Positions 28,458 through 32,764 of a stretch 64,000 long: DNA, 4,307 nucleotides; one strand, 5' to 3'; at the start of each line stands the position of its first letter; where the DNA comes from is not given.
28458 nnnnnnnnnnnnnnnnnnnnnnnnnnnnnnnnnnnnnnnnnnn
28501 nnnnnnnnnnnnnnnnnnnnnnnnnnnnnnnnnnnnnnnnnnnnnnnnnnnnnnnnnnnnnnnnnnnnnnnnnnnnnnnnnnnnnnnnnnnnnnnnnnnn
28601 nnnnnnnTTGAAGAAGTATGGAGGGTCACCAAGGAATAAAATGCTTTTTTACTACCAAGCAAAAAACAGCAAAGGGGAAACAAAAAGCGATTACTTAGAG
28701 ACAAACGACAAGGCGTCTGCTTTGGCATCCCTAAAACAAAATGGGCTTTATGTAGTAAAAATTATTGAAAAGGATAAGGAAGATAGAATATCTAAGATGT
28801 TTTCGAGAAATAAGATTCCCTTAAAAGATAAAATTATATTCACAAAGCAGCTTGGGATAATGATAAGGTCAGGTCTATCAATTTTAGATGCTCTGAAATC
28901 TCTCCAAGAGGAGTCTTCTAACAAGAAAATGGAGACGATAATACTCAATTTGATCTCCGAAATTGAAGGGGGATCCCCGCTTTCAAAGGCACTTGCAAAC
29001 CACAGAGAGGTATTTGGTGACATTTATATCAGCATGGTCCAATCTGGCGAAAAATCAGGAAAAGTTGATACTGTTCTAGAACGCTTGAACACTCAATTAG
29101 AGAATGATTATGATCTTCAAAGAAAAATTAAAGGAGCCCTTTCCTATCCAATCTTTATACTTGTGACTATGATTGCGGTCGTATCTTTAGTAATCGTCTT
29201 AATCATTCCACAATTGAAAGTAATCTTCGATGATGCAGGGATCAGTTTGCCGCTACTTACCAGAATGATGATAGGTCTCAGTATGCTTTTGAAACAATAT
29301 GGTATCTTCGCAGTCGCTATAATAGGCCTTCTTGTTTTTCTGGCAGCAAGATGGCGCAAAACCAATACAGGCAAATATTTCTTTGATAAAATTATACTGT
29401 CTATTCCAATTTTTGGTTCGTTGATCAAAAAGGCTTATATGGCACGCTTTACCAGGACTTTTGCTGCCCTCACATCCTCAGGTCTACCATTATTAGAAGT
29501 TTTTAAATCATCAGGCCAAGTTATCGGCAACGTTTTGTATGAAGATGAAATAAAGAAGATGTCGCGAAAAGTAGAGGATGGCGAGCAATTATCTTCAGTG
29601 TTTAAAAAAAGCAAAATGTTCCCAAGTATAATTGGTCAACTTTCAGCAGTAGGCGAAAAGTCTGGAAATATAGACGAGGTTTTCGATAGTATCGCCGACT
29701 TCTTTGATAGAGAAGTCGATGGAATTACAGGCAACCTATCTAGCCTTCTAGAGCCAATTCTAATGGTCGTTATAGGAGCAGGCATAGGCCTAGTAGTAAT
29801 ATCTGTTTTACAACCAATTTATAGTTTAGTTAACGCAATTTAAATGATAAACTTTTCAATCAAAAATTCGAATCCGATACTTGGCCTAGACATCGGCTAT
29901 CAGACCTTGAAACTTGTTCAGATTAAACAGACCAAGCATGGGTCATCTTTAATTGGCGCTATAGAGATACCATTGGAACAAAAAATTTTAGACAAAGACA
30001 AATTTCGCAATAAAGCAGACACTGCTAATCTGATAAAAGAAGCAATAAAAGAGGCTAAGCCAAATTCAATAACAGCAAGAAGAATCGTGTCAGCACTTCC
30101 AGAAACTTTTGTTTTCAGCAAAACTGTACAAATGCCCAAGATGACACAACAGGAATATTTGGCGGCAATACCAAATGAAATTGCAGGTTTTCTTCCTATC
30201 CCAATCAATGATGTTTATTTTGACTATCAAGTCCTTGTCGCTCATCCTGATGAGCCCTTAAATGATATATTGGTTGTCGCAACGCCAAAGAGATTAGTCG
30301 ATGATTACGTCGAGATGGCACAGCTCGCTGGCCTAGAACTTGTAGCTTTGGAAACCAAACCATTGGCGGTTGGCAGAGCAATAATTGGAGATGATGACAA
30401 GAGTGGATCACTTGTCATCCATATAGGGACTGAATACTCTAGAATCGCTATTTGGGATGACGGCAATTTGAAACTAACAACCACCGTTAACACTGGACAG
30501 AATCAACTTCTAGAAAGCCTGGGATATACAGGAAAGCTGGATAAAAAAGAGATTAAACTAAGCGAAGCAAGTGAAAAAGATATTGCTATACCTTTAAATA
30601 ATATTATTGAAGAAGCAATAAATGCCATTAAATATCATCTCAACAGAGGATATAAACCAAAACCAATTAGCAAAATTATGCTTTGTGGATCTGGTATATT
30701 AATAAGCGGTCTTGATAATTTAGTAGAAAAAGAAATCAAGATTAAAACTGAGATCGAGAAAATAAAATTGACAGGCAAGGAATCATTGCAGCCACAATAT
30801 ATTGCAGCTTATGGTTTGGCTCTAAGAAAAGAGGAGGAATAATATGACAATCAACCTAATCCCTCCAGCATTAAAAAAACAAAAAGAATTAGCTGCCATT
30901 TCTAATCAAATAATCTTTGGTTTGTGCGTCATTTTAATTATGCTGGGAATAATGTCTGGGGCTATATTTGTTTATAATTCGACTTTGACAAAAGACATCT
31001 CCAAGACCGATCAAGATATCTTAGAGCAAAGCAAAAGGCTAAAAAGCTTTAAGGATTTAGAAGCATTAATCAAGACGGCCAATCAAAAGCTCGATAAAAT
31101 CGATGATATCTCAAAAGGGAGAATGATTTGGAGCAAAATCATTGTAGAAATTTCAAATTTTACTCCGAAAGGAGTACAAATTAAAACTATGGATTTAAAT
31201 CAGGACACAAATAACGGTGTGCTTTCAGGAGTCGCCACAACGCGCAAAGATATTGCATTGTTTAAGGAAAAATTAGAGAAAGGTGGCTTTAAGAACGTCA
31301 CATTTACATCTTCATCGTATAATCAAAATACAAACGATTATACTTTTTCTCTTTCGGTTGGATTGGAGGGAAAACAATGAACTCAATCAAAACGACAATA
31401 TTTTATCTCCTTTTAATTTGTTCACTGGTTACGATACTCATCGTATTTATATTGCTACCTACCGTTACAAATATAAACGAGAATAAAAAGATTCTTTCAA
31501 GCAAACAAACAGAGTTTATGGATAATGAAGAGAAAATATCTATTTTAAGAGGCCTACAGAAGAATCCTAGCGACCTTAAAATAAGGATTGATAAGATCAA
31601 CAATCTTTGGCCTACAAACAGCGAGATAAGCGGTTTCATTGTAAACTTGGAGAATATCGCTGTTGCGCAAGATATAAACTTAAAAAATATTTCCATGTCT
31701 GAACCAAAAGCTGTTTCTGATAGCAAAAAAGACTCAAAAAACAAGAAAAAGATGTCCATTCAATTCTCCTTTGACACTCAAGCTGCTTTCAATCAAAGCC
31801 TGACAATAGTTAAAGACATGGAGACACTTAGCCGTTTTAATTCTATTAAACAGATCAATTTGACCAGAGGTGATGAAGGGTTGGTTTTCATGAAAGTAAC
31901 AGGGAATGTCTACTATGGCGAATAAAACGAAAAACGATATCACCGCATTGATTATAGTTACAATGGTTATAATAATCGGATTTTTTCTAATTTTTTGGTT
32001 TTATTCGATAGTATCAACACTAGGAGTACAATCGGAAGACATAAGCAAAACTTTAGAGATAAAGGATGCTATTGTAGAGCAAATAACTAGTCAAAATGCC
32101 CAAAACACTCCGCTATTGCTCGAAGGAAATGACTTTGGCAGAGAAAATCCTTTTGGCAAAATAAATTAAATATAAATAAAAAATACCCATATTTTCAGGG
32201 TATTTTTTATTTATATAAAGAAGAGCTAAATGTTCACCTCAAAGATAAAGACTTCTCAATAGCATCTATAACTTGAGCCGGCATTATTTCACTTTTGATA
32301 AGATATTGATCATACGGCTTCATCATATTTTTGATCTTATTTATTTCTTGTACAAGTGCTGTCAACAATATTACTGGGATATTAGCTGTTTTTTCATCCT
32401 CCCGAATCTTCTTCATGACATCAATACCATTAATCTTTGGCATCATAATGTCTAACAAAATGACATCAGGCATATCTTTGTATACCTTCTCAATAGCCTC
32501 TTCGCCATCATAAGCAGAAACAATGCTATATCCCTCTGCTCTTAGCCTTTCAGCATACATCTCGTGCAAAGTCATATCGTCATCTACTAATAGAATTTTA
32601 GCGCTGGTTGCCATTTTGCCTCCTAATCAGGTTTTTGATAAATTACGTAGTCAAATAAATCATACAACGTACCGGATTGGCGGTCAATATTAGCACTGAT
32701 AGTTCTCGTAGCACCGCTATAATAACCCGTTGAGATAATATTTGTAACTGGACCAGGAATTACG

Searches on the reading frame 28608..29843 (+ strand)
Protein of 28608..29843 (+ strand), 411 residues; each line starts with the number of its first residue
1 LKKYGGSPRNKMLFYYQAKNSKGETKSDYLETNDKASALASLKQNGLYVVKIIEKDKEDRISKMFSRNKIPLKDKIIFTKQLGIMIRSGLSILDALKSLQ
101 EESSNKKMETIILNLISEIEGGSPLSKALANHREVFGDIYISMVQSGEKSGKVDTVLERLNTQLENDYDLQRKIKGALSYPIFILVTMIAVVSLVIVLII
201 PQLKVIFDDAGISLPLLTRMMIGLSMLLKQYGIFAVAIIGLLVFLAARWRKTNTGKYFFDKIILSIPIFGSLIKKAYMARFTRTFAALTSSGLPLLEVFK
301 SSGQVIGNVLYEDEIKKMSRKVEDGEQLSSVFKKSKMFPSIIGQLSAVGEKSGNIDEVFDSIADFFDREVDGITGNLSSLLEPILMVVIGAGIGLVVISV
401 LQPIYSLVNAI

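Call 8: search_protein_families(library=pfam, proteins=[window:28608-29843:+], max_evalue=0.001)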
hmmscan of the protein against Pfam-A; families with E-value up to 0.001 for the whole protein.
window:28608-29843:+ (411 aa): 1 family
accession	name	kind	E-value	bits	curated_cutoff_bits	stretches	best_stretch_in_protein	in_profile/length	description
PF00482.28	T2SSF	-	1e-55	187.5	25.2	2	78-201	1-125/125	Type II secretion system (T2SS), protein F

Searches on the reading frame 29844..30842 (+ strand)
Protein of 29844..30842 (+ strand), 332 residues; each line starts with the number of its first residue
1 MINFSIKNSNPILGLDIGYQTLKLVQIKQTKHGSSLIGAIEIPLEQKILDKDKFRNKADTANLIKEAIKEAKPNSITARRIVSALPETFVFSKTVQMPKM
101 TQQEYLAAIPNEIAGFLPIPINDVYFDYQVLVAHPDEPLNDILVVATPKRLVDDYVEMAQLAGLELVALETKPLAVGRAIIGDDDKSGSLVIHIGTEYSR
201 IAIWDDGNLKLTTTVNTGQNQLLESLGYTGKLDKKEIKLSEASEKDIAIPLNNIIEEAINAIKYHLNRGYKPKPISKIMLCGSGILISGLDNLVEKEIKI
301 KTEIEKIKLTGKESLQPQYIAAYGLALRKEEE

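Call 8: search_protein_families(library=pfam, proteins=[window:29844-30842:+], max_evalue=0.001)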
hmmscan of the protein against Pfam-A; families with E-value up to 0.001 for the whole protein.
window:29844-30842:+ (332 aa): 3 families
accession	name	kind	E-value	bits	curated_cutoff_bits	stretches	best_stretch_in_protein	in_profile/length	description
PF11104.14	PilM_2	-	1.1e-28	100.6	27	1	14-329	1-339/340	Type IV pilus assembly protein PilM;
PF14450.12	FtsA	-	1.9e-05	25.4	31.8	0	191-324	2-127/127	Cell division protein FtsA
PF06723.19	MreB_Mbl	-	0.00039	19.8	27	0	247-305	242-304/327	MreB/Mbl protein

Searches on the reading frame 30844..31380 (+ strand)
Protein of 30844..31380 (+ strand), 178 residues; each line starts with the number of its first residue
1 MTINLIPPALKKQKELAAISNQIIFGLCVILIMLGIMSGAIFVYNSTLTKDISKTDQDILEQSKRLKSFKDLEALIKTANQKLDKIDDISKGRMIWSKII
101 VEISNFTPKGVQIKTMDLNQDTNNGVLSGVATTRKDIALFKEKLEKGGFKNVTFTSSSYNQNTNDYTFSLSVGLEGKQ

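Call 8: search_protein_families(library=pfam, proteins=[window:30844-31380:+], max_evalue=0.001)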
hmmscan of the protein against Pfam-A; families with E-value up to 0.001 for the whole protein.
window:30844-31380:+ (178 aa): 1 family
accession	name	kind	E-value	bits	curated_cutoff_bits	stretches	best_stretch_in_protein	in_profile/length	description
PF05137.18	PilN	-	1.5e-06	28.5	22.8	1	102-173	5-77/78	Fimbrial assembly protein (PilN)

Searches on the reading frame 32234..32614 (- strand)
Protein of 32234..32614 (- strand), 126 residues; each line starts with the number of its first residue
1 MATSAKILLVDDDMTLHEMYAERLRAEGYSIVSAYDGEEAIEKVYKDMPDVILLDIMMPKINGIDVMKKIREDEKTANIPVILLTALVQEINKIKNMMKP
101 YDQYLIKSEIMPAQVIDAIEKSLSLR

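Call 8: search_protein_families(library=pfam, proteins=[window:32234-32614:-], max_evalue=0.001)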
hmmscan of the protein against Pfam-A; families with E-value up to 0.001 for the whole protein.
window:32234-32614:- (126 aa): 1 family
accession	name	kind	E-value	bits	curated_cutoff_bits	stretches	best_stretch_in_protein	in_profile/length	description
PF00072.30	Response_reg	-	1.7e-22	80.1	30.2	1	7-116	1-107/111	Response regulator receiver domain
